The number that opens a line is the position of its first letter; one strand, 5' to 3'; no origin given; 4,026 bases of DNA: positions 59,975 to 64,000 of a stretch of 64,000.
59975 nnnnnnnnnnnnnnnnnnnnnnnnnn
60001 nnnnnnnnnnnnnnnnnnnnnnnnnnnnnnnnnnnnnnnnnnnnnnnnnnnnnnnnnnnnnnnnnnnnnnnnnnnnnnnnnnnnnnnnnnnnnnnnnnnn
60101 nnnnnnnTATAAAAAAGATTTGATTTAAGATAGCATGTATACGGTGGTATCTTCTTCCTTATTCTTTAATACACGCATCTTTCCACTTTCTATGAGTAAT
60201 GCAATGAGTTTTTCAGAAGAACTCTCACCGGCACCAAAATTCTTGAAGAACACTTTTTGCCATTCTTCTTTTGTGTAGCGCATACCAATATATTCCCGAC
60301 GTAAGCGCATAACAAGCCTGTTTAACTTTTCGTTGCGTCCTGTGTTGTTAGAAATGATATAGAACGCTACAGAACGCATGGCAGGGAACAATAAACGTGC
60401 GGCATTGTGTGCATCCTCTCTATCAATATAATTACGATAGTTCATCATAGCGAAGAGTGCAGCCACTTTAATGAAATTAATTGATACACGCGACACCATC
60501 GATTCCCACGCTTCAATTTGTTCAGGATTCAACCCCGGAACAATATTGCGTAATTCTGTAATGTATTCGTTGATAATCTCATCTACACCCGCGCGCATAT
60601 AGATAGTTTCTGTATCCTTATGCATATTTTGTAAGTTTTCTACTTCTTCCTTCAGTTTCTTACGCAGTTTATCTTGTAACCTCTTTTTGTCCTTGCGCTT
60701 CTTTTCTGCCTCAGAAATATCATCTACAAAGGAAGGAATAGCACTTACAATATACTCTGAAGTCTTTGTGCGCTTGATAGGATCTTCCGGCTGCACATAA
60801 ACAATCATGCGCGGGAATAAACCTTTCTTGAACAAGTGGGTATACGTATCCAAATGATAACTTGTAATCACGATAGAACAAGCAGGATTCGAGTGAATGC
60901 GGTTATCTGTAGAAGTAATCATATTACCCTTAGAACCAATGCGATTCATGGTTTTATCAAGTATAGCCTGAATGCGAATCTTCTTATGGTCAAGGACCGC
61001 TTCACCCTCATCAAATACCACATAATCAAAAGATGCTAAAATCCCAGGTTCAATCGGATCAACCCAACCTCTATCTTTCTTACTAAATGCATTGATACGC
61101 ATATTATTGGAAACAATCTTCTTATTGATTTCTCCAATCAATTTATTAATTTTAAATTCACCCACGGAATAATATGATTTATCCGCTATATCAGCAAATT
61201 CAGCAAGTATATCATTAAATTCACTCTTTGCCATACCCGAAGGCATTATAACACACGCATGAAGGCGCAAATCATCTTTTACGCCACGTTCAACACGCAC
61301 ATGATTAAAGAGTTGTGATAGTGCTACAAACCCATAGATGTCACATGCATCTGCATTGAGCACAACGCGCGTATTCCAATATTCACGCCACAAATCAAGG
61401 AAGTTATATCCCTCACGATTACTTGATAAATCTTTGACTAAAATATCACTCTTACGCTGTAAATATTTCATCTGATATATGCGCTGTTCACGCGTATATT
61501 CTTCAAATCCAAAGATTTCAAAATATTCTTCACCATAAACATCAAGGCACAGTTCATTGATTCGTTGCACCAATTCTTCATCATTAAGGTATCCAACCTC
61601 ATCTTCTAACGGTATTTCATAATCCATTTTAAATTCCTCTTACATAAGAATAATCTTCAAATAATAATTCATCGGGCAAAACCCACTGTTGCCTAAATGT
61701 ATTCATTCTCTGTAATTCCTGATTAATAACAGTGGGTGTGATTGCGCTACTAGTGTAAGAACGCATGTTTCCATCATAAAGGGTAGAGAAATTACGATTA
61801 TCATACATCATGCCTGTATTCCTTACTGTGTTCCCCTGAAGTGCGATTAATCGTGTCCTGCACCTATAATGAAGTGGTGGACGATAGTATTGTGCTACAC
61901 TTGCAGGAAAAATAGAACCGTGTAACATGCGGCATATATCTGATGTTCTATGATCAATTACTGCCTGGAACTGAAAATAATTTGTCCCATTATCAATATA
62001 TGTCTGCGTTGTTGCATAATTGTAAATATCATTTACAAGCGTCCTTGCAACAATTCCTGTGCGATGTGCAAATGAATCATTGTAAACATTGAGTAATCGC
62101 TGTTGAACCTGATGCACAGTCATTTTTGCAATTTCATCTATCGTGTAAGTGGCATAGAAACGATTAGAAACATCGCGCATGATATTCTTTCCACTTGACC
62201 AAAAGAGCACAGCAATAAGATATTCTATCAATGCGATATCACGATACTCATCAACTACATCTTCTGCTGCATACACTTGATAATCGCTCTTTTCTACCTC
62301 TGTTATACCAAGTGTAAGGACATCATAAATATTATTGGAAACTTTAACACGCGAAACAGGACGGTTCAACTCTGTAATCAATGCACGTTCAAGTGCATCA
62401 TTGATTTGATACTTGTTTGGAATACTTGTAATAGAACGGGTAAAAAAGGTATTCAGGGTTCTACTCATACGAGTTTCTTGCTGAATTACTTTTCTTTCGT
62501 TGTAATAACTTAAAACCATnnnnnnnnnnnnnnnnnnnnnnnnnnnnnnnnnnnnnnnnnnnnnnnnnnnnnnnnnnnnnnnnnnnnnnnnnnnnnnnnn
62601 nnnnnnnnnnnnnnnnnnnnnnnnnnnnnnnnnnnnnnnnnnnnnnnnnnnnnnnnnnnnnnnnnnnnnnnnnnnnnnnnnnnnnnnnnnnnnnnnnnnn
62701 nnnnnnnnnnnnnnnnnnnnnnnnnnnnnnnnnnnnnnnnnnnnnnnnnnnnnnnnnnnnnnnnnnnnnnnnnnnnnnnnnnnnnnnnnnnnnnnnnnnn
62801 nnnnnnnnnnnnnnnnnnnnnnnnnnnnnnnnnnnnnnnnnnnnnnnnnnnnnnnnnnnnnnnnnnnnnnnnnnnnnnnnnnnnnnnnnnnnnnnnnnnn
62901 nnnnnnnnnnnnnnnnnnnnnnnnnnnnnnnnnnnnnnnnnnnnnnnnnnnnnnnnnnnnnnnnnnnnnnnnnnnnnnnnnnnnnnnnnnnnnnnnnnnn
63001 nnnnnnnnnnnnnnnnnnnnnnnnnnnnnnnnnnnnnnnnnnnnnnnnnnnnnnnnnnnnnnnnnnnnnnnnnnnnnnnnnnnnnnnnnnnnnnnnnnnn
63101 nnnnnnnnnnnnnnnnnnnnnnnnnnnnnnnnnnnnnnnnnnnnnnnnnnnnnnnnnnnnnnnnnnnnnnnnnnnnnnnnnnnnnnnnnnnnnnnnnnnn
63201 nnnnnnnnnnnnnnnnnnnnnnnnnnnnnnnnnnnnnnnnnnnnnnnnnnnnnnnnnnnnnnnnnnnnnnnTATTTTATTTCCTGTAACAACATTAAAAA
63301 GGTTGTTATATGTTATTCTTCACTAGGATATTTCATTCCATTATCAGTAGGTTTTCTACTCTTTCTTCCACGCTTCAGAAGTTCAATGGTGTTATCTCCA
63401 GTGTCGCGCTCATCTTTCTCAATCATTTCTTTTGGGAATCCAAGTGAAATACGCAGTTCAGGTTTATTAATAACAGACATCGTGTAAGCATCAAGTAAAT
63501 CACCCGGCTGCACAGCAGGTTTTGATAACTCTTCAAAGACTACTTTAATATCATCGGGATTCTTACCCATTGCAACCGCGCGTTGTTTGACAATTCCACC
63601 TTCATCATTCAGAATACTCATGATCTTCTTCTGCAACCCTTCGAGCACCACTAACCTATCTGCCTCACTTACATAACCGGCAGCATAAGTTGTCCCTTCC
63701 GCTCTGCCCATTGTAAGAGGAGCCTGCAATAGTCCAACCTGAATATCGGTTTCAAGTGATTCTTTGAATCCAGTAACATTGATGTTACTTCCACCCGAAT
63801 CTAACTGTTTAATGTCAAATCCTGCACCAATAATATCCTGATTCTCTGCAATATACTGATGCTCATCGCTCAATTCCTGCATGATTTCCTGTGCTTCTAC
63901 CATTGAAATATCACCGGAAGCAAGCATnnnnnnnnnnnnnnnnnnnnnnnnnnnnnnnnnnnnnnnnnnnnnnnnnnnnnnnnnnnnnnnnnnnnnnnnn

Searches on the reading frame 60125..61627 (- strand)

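Call 24: search_protein_families(library=pfam, proteins=[window:60125-61627:-], max_evalue=0.001)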
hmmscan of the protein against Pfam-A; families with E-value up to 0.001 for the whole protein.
window:60125-61627:- (500 aa): 1 family
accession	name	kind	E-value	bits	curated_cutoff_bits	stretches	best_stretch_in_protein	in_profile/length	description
PF13148.11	DUF3987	-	2.5e-05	24.1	27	0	301-413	250-351/364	Protein of unknown function (DUF3987)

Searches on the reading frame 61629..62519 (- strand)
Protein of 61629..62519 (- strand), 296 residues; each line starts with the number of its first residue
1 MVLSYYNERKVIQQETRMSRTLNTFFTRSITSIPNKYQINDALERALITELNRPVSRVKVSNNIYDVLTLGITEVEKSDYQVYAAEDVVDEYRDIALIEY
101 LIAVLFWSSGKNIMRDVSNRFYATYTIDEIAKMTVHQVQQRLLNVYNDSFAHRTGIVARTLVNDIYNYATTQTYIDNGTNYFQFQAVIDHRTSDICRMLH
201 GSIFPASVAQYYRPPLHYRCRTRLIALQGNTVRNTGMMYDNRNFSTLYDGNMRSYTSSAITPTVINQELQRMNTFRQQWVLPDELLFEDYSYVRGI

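Call 24: search_protein_families(library=pfam, proteins=[window:61629-62519:-], max_evalue=0.001)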
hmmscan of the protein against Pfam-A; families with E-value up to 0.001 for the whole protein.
window:61629-62519:- (296 aa): 1 family
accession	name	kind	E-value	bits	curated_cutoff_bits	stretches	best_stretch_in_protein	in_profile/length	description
PF04233.19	Phage_Mu_F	-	3.7e-11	44.2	29.6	1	145-225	27-112/112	Phage Mu protein F like protein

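Call 77: find_encoding_contigs(protein=window:61629-62519:-, flank=10000, max_places=3)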
Protein window:61629-62519:- (296 aa): 4 contigs read that carry it; 2 places shown.
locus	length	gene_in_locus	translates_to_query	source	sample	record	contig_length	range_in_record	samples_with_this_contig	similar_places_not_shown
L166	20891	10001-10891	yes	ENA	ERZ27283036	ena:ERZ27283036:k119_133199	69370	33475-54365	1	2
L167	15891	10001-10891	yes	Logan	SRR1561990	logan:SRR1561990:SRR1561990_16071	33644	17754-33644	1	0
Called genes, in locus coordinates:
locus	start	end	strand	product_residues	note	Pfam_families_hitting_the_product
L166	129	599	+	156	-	-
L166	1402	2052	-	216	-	-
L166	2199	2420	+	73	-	-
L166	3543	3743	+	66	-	-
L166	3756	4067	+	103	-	-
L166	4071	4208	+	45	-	-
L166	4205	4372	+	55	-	-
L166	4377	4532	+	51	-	-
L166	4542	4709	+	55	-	-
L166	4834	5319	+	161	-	-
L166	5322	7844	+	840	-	PF14528:LAGLIDADG_3 (faint), PF17289:Terminase_6C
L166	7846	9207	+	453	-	-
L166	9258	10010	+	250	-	PF01555:N6_N4_Mtase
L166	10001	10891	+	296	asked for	PF04233:Phage_Mu_F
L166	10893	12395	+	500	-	-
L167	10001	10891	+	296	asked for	PF04233:Phage_Mu_F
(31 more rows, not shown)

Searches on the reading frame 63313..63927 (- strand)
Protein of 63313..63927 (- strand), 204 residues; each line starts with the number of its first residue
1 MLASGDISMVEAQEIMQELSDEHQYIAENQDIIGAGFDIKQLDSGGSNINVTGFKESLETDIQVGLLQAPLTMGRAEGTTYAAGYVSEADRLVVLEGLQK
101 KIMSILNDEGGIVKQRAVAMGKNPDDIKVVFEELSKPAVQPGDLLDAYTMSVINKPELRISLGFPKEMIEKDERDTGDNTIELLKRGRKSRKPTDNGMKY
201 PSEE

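Call 76: find_encoding_contigs(protein=window:63313-63927:-, flank=10000, max_places=3)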
Protein window:63313-63927:- (204 aa): no gene with exactly this product is on record in the collection.
